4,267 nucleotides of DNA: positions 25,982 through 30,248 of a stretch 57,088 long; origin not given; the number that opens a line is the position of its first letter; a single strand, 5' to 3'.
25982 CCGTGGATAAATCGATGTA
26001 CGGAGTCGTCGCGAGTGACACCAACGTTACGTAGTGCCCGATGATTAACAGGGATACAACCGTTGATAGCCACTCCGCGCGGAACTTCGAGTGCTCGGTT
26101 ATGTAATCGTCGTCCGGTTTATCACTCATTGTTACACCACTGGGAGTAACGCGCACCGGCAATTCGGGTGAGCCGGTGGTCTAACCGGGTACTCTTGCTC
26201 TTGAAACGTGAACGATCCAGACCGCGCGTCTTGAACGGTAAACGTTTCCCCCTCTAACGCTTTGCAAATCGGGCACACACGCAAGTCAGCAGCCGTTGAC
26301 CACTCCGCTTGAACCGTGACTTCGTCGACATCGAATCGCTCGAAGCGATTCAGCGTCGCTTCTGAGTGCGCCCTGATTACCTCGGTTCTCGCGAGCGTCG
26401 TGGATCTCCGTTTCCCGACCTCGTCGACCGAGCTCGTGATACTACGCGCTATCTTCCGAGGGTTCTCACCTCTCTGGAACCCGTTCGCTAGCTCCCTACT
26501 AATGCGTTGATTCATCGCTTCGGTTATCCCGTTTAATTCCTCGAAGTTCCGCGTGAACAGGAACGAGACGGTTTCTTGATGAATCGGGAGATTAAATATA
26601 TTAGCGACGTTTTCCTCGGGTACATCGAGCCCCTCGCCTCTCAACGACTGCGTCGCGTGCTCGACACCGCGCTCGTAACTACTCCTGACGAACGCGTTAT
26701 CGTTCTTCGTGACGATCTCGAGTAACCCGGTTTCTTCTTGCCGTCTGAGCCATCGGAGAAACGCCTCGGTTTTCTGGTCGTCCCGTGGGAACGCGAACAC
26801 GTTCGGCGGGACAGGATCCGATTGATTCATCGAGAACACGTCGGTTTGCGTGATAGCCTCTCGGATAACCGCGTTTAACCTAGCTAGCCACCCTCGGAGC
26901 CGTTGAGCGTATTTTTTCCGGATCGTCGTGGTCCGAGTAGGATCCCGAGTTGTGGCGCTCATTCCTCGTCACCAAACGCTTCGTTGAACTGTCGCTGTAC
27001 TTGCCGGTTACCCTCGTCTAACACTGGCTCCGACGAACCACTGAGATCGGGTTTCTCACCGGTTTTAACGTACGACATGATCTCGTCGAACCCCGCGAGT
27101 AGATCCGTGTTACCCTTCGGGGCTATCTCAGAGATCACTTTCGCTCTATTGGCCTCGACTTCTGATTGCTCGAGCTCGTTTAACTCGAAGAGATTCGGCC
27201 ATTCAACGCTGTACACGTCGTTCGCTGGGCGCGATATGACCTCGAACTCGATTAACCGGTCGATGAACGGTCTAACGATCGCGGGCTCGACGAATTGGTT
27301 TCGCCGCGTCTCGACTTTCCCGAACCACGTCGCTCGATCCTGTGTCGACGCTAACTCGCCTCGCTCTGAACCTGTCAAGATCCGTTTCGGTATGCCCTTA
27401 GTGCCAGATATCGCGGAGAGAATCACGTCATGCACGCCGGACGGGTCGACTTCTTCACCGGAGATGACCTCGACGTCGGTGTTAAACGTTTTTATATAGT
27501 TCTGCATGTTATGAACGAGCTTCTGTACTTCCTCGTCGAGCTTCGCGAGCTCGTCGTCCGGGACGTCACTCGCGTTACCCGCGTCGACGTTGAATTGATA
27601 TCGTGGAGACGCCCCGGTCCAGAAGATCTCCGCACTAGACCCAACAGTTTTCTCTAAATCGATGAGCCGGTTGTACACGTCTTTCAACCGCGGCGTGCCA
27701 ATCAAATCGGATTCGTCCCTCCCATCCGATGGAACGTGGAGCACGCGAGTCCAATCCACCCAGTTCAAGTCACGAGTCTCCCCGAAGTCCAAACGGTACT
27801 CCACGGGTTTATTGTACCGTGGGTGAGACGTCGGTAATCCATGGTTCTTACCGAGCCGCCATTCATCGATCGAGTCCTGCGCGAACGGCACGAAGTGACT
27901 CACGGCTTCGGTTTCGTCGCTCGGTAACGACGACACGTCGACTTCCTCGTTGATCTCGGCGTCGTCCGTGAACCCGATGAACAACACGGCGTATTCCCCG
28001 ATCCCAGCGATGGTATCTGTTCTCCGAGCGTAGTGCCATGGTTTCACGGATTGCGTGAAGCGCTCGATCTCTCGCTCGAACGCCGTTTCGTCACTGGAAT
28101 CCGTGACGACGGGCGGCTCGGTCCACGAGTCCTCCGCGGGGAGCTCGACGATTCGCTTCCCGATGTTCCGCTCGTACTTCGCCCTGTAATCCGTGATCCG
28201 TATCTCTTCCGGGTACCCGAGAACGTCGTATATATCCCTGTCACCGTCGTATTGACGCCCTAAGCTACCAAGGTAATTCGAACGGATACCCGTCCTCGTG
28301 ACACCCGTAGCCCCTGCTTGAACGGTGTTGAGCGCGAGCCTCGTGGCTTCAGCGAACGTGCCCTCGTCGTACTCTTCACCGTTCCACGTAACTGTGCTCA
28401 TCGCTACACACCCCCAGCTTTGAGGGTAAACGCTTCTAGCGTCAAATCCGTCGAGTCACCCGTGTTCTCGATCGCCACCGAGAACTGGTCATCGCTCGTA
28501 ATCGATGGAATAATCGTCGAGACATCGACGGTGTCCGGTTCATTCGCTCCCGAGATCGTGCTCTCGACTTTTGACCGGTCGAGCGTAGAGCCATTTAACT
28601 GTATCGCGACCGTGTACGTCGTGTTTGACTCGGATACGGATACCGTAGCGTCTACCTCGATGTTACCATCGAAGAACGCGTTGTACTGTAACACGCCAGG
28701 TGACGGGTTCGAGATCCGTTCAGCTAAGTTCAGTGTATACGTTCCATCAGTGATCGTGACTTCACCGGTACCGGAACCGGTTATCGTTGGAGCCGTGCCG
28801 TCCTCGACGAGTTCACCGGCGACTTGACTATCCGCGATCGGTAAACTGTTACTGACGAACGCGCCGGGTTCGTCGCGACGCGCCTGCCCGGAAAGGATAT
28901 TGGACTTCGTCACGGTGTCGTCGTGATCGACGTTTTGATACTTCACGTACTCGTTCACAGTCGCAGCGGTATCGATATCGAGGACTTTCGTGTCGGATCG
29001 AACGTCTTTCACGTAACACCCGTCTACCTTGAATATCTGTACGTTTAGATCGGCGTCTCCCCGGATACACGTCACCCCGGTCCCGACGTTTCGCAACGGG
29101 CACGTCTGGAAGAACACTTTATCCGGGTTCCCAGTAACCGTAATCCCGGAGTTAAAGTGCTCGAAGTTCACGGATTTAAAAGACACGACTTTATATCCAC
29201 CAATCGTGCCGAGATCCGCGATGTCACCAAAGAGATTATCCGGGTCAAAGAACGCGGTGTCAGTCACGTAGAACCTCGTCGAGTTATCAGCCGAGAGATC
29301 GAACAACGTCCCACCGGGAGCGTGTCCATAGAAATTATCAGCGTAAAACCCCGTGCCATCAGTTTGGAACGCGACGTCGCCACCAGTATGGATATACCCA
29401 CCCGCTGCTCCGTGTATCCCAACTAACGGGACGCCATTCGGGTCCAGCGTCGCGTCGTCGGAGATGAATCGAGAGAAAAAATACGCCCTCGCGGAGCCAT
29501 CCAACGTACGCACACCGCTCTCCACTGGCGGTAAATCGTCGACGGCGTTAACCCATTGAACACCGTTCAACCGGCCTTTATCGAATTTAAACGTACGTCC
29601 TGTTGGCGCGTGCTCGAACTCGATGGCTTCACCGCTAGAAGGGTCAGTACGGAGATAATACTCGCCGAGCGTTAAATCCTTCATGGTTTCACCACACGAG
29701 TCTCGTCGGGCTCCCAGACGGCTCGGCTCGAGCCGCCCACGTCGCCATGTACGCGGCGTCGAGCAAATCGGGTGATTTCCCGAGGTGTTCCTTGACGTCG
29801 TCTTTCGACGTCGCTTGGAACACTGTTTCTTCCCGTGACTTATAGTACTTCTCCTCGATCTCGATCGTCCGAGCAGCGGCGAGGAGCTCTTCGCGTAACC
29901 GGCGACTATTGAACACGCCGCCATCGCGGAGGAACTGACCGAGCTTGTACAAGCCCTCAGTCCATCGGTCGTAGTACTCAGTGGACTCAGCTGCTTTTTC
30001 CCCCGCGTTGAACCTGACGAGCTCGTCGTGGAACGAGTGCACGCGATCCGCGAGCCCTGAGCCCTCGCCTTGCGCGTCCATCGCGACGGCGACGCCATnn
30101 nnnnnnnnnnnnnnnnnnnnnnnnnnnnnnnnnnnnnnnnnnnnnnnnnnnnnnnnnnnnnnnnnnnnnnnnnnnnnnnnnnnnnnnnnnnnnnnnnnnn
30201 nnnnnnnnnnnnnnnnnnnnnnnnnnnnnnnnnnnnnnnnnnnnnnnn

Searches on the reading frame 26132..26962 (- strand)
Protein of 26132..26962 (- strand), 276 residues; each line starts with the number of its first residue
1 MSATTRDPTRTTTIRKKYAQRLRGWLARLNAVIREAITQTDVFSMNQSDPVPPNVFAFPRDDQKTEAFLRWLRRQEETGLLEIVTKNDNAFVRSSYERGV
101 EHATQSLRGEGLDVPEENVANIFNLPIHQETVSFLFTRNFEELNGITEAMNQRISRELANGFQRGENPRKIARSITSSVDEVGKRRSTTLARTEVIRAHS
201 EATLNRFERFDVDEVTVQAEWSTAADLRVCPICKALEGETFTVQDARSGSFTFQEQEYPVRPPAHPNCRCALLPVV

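Call 90: search_protein_families(library=pfam, proteins=[window:26132-26962:-], max_evalue=0.01)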
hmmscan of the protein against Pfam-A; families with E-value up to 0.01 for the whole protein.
window:26132-26962:- (276 aa): 1 family
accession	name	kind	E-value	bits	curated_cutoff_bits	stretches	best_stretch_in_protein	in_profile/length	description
PF04233.19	Phage_Mu_F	-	4.1e-20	73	29.6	1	152-272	1-111/112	Phage Mu protein F like protein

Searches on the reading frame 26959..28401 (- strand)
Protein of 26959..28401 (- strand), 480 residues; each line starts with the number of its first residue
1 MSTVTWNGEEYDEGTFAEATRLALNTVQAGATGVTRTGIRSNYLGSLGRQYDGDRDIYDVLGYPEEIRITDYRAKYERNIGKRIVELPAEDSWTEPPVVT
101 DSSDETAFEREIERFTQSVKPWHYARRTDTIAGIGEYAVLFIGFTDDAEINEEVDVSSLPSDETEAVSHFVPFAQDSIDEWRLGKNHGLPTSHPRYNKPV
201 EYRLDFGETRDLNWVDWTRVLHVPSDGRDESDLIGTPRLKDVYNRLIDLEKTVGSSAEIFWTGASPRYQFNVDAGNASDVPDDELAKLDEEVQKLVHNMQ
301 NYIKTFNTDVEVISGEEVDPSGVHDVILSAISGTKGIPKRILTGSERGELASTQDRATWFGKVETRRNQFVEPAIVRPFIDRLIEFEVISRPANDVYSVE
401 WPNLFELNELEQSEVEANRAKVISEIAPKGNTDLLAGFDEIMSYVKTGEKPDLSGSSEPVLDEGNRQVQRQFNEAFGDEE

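Call 90: search_protein_families(library=pfam, proteins=[window:26959-28401:-], max_evalue=0.01)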
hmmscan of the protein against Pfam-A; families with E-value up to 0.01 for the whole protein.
window:26959-28401:- (480 aa): 1 family
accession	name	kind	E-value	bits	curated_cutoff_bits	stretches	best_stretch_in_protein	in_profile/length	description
PF06381.16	Phage_portal_3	-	2.8e-29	102.4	33.8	1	79-423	11-355/357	Phage portal protein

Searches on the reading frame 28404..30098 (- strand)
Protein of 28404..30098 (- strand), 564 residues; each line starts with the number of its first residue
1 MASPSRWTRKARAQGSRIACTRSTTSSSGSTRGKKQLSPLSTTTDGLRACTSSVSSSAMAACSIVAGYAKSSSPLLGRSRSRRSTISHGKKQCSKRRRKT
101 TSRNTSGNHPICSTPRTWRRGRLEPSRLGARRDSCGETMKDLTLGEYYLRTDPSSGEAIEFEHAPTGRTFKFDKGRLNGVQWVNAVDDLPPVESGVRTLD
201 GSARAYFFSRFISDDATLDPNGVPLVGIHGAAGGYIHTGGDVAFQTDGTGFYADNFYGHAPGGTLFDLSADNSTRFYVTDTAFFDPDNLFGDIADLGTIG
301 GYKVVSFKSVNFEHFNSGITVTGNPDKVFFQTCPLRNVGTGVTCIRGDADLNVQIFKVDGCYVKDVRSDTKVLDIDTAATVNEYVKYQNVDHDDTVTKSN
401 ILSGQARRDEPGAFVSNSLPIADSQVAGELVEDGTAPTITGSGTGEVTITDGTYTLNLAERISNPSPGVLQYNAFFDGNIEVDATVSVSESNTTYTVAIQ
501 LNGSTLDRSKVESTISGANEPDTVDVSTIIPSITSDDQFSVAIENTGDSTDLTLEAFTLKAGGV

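Call 37: search_dna_similar(query=window:28404-30098:-, collection=phages, mode=protein, max_rows=15)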
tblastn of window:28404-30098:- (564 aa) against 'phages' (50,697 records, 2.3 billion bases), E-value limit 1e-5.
No match.

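Call 93: search_protein_families(library=pfam, proteins=[window:28404-30098:-], max_evalue=0.01)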
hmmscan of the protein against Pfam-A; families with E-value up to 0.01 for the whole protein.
window:28404-30098:- (564 aa): 0 families
